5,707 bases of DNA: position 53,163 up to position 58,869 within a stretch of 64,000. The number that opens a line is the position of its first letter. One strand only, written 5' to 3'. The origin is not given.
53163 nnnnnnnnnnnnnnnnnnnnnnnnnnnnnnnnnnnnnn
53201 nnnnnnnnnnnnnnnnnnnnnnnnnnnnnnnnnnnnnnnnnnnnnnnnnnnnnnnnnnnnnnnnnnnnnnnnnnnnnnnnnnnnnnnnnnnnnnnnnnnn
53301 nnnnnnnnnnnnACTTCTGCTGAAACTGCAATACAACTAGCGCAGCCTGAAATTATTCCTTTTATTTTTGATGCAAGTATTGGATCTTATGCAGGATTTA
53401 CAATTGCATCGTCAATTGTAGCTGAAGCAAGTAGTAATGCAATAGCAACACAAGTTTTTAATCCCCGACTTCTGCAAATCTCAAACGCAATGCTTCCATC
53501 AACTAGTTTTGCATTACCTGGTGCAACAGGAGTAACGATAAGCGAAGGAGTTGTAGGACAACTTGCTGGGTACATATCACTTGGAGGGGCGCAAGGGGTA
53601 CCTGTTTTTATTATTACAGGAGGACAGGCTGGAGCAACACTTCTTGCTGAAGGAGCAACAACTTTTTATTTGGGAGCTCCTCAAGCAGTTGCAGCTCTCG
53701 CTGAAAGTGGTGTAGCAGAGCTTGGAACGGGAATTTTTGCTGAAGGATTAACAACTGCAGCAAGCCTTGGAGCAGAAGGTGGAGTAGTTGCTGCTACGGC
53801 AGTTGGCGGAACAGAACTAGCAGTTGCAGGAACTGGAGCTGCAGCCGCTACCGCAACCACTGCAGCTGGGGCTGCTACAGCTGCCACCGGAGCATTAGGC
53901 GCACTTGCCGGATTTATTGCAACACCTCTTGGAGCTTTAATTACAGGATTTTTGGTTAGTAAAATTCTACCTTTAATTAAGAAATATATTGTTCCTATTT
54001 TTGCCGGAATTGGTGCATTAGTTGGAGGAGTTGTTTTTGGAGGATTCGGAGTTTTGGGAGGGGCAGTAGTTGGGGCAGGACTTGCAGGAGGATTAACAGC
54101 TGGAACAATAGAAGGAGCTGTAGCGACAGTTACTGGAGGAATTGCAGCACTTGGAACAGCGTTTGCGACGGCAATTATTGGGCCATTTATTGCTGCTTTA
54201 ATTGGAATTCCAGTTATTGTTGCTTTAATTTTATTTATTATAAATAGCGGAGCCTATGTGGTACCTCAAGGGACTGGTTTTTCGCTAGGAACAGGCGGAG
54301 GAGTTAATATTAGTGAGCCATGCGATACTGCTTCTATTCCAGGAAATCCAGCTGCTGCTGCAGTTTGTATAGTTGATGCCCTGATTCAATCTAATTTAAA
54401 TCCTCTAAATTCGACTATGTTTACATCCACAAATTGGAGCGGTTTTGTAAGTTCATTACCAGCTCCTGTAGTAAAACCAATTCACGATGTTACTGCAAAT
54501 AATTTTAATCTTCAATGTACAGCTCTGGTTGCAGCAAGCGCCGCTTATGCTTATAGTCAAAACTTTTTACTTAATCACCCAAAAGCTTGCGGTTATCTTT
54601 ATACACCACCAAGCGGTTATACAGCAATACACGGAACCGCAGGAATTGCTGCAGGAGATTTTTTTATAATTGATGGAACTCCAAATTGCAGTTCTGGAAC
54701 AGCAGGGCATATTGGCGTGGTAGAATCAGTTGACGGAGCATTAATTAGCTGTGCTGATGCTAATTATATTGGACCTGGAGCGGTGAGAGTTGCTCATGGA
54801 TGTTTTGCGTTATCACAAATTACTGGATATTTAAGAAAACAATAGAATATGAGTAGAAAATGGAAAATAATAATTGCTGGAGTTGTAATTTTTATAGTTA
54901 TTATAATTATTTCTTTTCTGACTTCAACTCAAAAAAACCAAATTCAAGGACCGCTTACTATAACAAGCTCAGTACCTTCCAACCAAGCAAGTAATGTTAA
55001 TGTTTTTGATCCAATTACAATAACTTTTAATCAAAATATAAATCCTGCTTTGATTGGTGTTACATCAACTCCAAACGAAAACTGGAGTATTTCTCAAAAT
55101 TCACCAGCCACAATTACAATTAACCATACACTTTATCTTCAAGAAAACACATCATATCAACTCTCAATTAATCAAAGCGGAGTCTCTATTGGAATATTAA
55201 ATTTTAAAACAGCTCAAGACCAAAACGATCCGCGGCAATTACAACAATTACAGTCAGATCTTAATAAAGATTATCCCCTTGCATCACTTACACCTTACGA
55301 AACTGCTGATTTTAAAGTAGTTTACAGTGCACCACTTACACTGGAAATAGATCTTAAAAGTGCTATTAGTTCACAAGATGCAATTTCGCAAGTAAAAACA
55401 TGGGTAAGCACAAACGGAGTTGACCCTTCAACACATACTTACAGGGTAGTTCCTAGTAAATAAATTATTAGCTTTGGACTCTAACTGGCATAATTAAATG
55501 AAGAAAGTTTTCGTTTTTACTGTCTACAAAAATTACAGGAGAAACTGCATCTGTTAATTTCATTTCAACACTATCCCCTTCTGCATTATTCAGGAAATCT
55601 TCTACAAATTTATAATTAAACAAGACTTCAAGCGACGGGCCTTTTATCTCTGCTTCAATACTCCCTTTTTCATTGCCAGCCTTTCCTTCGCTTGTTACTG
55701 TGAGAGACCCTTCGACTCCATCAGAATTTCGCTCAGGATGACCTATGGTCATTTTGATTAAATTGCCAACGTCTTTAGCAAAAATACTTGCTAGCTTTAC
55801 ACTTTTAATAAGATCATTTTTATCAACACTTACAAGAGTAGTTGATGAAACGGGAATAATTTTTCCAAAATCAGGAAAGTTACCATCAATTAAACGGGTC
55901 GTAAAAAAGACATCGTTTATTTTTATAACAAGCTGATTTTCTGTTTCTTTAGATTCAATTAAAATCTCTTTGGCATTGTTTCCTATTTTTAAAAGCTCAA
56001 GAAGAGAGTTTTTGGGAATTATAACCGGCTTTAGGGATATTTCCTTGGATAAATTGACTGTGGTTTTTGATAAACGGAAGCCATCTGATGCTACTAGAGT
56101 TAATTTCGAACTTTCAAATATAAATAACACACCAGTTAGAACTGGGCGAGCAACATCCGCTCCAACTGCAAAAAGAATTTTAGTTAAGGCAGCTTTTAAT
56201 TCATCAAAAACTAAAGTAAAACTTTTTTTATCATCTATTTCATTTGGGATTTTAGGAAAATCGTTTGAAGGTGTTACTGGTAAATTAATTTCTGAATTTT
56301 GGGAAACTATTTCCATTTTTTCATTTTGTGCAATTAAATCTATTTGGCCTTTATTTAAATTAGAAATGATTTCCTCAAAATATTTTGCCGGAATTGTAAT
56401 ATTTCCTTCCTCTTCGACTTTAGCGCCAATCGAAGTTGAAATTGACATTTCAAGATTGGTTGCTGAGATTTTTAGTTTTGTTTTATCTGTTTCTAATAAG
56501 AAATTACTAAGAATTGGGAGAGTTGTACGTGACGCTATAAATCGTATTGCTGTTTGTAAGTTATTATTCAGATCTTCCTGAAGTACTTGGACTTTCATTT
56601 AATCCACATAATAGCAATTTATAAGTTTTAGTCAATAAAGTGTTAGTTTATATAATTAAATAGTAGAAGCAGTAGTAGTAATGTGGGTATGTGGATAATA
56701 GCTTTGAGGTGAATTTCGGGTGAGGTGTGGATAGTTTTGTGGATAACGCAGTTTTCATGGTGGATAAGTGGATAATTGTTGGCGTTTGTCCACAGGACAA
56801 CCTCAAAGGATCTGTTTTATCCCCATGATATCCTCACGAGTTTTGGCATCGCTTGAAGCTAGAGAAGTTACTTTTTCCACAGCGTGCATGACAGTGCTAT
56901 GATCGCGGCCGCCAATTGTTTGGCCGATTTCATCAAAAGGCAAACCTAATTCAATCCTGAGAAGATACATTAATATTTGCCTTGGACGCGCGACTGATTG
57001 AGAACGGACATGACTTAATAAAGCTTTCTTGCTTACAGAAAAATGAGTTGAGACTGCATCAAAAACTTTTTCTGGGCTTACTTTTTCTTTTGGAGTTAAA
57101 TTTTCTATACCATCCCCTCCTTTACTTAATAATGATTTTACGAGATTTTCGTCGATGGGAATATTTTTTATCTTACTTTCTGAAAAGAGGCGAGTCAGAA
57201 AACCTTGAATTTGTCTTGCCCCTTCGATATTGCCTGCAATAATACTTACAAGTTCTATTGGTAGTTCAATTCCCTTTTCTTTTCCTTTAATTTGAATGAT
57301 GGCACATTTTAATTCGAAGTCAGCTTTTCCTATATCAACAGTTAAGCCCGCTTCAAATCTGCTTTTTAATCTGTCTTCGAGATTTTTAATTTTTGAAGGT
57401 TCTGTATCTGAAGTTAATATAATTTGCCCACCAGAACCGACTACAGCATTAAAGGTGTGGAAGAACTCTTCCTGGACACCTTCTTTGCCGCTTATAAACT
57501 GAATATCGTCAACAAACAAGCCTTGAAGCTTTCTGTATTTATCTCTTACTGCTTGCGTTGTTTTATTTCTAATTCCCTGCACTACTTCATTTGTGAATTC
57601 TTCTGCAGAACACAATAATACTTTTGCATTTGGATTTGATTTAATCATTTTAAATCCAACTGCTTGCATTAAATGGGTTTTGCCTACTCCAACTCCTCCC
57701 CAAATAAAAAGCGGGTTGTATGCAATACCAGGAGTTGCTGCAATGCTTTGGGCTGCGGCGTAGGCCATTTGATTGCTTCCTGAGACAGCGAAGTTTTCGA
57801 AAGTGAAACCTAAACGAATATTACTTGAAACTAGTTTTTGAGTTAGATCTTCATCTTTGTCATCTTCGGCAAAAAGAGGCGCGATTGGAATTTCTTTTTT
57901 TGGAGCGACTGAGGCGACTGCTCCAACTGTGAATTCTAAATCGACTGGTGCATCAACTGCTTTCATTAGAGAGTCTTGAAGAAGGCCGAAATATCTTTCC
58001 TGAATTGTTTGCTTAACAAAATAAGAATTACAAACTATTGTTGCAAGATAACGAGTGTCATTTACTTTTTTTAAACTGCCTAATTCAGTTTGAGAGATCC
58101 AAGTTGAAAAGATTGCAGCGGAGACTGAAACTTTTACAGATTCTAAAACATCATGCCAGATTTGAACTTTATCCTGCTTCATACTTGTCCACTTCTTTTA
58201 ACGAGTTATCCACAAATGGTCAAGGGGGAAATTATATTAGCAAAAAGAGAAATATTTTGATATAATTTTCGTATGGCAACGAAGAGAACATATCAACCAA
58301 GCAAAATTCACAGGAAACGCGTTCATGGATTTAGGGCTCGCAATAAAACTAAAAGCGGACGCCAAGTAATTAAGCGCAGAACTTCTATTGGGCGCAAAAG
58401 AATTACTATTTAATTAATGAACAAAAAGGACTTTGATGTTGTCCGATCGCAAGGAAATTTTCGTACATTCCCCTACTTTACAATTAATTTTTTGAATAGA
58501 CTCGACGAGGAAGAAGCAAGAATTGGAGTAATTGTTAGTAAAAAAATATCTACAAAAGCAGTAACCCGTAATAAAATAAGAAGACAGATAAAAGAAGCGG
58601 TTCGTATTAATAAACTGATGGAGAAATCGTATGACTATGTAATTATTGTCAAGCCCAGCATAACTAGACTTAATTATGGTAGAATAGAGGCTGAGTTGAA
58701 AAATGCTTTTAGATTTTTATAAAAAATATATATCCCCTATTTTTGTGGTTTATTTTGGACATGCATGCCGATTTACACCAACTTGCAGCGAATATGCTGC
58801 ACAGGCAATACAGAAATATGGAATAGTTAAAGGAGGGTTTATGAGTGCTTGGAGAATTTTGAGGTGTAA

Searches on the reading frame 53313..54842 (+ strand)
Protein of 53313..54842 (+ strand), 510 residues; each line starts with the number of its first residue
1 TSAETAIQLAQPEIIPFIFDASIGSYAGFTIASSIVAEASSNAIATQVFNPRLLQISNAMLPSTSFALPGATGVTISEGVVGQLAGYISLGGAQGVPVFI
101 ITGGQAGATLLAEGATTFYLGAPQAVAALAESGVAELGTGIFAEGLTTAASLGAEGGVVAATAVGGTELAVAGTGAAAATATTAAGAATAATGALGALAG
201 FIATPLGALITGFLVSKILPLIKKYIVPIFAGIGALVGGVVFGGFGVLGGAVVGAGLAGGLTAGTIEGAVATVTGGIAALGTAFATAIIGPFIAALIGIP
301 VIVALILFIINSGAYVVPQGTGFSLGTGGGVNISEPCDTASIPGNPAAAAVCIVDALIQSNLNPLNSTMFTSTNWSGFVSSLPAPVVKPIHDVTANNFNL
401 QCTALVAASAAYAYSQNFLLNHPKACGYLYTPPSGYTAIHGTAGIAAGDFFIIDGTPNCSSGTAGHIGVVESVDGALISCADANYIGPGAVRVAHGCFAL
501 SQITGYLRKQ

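Call 66: predict_structure(alignment_id=A4)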
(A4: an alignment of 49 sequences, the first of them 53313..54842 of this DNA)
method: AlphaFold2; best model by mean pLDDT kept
length: 510 residues; sequences in the alignment: 49
mean_pLDDT: 62.4   pTM: 0.44
mean pLDDT of the five models: 62.4, 62.2, 61.2, 60.4, 58.6
residues with pLDDT >= 90: 149; 70-90: 79; 50-70: 59; < 50: 223
segments of 3 or more residues with pLDDT < 50: 1-200, 315-332
pLDDT, mean of each block of 10 residues (from residue 1): 43 41 34 34 40 40 33 33 33 31 27 27 32 32 33 32 29 30 34 41 55 71 72 68 61 56 57 73 78 84 86 52 40 61 90 96 98 97 94 95 96 86 86 96 98 83 90 97 97 96 96
secondary structure, 60 per line:
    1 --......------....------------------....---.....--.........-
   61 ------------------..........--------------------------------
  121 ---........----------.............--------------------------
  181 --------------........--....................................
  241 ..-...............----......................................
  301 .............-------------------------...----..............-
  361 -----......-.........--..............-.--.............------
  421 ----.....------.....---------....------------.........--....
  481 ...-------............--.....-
elements in order: H3-8 H15-18 H37-40 H44-48 H51-59 H79-88 H124-131 H142-154 H195-202 H205-242 H244-258 H263-313 H346-359 H367-371 H373-381 H384-397 H402-414 H425-429 E436-440 E450-453 E466-474 E477-483 E491-499 E505-509

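Call 69: fold_search(model_id=the predicted structure, library=pdb)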
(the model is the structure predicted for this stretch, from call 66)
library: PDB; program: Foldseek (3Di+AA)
matches with E <= 10: 225; with E <= 0.001: 6
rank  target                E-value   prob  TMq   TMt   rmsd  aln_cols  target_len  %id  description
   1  5d76_A                1.6e-04  1.00  0.16  0.33   6.5       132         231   17  The crystal structure of Ly7917 with the hydrolyzing product of MDP (released 2016-08-17)
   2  5d74_B                2.4e-04  1.00  0.17  0.35   4.3       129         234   19  The crystal structure of Ly7917 (released 2016-08-17)
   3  5d74_A                3.2e-04  1.00  0.17  0.35   4.6       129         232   19  The crystal structure of Ly7917 (released 2016-08-17)
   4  6ist_C                4.1e-04  1.00  0.18  0.41   3.0       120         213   19  Crystal structure of a wild type endolysin LysIME-EF1 (released 2019-11-20)
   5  4olk_A                6.9e-04  1.00  0.18  0.49   3.8       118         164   14  The CHAP domain of LysGH15 (released 2014-05-28)
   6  5d76_B                8.7e-04  1.00  0.12  0.24   3.7        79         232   26  The crystal structure of Ly7917 with the hydrolyzing product of MDP (released 2016-08-17)
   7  3a30                  1.2e-03  1.00  0.17  0.44   7.8       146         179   15  E. coli Gsp amidase C59 acetate modification (released 2010-05-19)
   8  4olk_B                1.2e-03  1.00  0.18  0.49   3.8       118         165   14  The CHAP domain of LysGH15 (released 2014-05-28)
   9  8xyf_A                1.3e-03  1.00  0.18  0.34   3.4       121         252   18  Crystal structure of Holo-PlyGRCS, a bacteriophage Endolysin in complex with Cold shock protein C (released 2025-01-01)
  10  3a2z                  1.6e-03  1.00  0.17  0.43   7.1       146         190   15  E. coli Gsp amidase Cys59 sulfenic acid (released 2010-05-19)
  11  4csh_A                2.0e-03  1.00  0.18  0.50   3.7       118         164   14  Native structure of the lytic CHAPK domain of the endolysin LysK from Staphylococcus aureus bacteriophage K (released 2014-08-06)
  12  3a2y                  2.5e-03  1.00  0.17  0.43   7.9       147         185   14  E. coli Gsp amidase C59A complexed with Gsp (released 2010-05-19)
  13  4ct3_E                3.5e-03  1.00  0.18  0.50   3.7       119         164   13  Methylmercury chloride derivative structure of the lytic CHAPK domain of the endolysin LysK from Staphylococcus aureus (released 2014-08-06)
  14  8h1i_A                4.0e-03  1.00  0.17  0.34   3.3       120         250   17  Crystal structure of PlyGRCS, a bacteriophage Endolysin in complex with Cold shock protein C (released 2023-10-18)
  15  2io8_B                5.9e-03  1.00  0.16  0.14   7.5       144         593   15  E. coli Bifunctional glutathionylspermidine synthetase/amidase Incomplex with Mg2+ and ADP (released 2006-12-12)
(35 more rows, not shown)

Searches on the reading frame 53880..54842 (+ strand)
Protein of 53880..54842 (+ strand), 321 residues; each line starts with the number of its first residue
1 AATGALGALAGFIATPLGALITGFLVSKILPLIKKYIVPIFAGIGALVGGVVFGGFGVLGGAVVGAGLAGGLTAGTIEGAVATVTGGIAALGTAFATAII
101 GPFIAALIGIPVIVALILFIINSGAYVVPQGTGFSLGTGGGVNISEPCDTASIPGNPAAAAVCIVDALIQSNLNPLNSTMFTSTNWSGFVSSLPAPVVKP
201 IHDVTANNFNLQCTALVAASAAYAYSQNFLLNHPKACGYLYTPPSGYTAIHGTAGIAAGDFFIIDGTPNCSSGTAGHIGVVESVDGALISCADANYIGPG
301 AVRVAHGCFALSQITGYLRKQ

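Call 47: find_homologous_proteins(query=window:53880-54842:+)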
Query window:53880-54842:+ (321 aa): 4 proteins with E <= 0.001 among 8000 candidates.
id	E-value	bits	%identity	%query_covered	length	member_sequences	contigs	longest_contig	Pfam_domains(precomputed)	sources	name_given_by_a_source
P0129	6.8e-55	205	45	96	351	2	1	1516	PF05257.23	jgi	jgi:hypothetical protein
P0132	5.6e-54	202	50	72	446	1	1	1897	-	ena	-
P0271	6.2e-54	202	49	76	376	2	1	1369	-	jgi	jgi:hypothetical protein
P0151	4.3e-35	140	47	54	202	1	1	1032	-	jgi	jgi:hypothetical protein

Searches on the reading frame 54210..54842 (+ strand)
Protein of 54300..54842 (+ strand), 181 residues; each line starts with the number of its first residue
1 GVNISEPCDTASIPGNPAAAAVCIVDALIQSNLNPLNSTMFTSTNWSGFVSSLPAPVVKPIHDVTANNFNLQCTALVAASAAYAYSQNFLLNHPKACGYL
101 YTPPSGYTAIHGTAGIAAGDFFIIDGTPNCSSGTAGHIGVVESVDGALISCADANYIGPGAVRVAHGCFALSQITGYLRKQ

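Call 12: search_solved_structures(query=window:54300-54842:+, max_evalue=10, show_alignments=3)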
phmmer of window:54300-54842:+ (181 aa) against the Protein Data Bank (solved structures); distinct sequences matched with E-value up to 10: 1.
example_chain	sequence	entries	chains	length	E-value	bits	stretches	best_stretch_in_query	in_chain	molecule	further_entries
1g12_A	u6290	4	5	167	0.0085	19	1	19-137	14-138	PEPTIDYL-LYS METALLOENDOPEPTIDASE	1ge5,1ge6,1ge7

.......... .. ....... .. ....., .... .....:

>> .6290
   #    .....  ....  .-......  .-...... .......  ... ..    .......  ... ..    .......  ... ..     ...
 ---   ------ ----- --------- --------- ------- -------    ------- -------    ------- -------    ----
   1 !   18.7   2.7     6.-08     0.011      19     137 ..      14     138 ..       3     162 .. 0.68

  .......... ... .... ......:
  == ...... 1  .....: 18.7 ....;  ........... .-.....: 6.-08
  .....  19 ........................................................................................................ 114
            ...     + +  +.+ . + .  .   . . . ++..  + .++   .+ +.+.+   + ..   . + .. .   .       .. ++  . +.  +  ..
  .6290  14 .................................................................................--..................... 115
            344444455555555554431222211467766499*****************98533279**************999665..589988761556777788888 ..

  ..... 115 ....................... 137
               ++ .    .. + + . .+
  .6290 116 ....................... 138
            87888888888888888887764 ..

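Call 61: find_related_loci(query=A5, collection=genome_contigs, flank=10000)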
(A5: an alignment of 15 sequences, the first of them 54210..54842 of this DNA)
Query A5 (211 aa) in genome_contigs; peptide patterns used: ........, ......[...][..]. (x = any residue, [..] = any of these).
131 stretches matched a pattern; 31 encode a relative of the query (tblastn E <= 1e-3); 31 distinct loci.
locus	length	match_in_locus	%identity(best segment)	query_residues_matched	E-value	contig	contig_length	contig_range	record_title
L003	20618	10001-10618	50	1-210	2e-58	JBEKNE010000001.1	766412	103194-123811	MAG: Candidatus Microgenomates bacterium isolate SPRUCE 40 SPRUCE_40_1, whole genome shotgun sequence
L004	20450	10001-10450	45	58-211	2e-29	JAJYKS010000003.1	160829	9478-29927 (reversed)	MAG: bacterium isolate DBS2-1.bin48 NODE_133_length_160829_cov_5.417095, whole genome shotgun sequence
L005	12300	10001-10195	48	1-63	5e-8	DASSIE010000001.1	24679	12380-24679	MAG TPA_asm: Patescibacteria group bacterium isolate SMAG_U1079 k141_97901, whole genome shotgun sequence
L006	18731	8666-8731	91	1-22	6e-7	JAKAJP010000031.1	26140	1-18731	MAG: bacterium isolate WY4.bin110 NODE_2191_length_26140_cov_2.104217, whole genome shotgun sequence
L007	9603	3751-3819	91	1-23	1e-6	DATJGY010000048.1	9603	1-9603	MAG TPA_asm: Alphaproteobacteria bacterium isolate SMAG_U15498 k141_11705108, whole genome shotgun sequence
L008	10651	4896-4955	95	1-20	1e-5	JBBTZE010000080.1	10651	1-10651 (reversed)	MAG: Patescibacteria group bacterium isolate H51-bin069_1 H51_bin069_1_000000000080, whole genome shotgun sequence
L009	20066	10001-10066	86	1-22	2e-5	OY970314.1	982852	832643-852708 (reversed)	MAG: Candidatus Woesebacteria bacterium isolate MFD01299.bin.c.5 genome assembly, chromosome: 1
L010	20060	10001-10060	85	1-20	2e-5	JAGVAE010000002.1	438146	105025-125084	MAG: Candidatus Woesebacteria bacterium isolate DeMMO6_57 c_000000045538, whole genome shotgun sequence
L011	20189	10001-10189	39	1-63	3e-5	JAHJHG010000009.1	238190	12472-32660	MAG: Patescibacteria group bacterium isolate Modern_marine_planktonic.mb.16 Modern_marine_plan.mb.16_k141_790344, whole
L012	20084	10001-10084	68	1-28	3e-5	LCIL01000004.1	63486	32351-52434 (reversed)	MAG: Candidatus Woesebacteria bacterium GW2011_GWA1_44_23 UW47_C0004, whole genome shotgun sequence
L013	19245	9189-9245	89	1-19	4e-5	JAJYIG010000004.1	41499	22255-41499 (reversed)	MAG: bacterium isolate DBS2-1.bin114 NODE_1553_length_41499_cov_3.693488, whole genome shotgun sequence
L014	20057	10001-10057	95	1-19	4e-5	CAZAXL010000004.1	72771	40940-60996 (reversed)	MAG TPA_asm: uncultured Gammaproteobacteria bacterium isolate SRP062349_co2_103 genome assembly, contig: NODE_224_length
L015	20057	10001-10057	95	1-19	3e-5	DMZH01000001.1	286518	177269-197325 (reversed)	MAG TPA_asm: Candidatus Woesebacteria bacterium isolate UBA8517 contig_72, whole genome shotgun sequence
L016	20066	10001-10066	73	1-22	3e-5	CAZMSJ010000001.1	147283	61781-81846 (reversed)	MAG TPA_asm: uncultured Gammaproteobacteria bacterium isolate SRP298887_co1_344 genome assembly, contig: NODE_30_length_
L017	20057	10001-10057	89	1-19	5e-5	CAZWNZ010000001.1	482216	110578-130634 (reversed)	MAG TPA_asm: uncultured Gammaproteobacteria bacterium isolate SRP192927_co3_839 genome assembly, contig: NODE_2_length_4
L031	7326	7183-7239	79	1-19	4e-4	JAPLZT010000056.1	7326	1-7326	MAG: Candidatus Woesebacteria bacterium isolate LacPavin_0920_WC90_MAG_37_8 LacPavin_0920_WC90_scaffold_992120, whole ge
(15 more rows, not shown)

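Call 108: search_dna_similar(query=window:54318-54842:+, collection=plasmids, mode=protein, max_evalue=0.01, max_rows=15)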
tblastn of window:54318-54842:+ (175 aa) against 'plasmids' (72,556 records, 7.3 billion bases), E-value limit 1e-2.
No match.

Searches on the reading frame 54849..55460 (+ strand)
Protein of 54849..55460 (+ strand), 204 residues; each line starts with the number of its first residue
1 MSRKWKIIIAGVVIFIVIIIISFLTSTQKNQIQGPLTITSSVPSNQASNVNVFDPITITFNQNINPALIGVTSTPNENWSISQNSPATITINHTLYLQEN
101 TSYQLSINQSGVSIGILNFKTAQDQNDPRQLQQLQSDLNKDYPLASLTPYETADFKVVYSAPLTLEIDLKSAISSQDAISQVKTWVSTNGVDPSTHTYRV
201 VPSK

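Call 8: search_protein_families(library=pfam, proteins=[window:54849-55460:+], max_evalue=0.01)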
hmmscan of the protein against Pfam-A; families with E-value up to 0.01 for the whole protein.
window:54849-55460:+ (204 aa): 1 family
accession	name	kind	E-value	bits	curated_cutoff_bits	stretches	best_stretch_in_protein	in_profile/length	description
PF13205.12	Big_5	-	1.3e-09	39.2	23.6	1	35-110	4-86/105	Bacterial Ig-like domain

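Call 82: search_protein_families(library=ncbifam, proteins=[window:54849-55460:+], max_evalue=0.01)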
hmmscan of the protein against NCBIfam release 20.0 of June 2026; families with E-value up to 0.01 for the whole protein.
window:54849-55460:+ (204 aa): 0 families

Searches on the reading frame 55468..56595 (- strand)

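Call 10: search_protein_families(library=pfam, proteins=[window:55468-56595:-], max_evalue=0.001)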
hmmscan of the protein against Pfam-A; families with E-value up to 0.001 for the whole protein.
window:55468-56595:- (375 aa): 3 families
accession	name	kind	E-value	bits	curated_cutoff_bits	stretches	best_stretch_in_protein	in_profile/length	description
PF00712.24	DNA_pol3_beta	-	6.2e-31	107.5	24.4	2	3-117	4-120/120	DNA polymerase III beta subunit, N-terminal domain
PF02767.21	DNA_pol3_beta_2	-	5.7e-27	94.7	27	1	131-242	5-116/116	DNA polymerase III beta subunit, central domain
PF02768.20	DNA_pol3_beta_3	-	1.1e-15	57.9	27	1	245-372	2-121/121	DNA polymerase III beta subunit, C-terminal domain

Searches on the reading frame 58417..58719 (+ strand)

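Call 10: search_protein_families(library=pfam, proteins=[window:58417-58719:+], max_evalue=0.001)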
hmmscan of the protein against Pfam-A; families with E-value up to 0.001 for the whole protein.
window:58417-58719:+ (101 aa): 1 family
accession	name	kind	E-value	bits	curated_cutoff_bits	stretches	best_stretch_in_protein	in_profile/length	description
PF00825.24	Ribonuclease_P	-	4.5e-22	78.6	22.3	1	3-99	10-106/109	Ribonuclease P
